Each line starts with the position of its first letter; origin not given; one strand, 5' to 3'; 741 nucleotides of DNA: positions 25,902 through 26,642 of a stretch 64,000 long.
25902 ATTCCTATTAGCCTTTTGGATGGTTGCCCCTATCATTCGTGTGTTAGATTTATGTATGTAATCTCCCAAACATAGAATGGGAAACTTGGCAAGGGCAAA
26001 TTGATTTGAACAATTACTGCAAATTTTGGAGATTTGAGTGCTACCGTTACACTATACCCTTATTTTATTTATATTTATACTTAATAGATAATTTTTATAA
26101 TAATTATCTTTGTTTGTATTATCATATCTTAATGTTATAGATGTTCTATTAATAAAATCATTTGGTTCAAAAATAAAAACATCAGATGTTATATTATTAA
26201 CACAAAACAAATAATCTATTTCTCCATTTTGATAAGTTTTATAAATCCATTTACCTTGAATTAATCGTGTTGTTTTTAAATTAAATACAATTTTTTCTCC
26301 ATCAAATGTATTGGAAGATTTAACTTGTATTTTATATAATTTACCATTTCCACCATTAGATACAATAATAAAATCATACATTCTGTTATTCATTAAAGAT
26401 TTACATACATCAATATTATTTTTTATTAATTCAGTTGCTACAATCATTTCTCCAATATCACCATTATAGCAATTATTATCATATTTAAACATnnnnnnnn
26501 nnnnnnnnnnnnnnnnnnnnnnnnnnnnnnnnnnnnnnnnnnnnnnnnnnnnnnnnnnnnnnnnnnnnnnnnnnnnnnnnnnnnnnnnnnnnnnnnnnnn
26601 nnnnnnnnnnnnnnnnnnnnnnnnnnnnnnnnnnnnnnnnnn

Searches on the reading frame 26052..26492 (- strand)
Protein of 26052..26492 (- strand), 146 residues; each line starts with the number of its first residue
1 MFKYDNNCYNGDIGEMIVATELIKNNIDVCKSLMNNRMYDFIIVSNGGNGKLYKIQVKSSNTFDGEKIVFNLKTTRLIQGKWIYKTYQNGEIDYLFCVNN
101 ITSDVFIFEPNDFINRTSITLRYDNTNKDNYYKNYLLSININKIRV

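Call 11: search_protein_families(library=phrogs, proteins=[window:26052-26492:-], max_evalue=0.001)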
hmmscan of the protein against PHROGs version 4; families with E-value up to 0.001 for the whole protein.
window:26052-26492:- (146 aa): 1 family
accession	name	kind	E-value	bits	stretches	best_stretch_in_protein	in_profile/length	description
phrog_5018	-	unknown function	4.9e-19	69.8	1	9-140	6-130/134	-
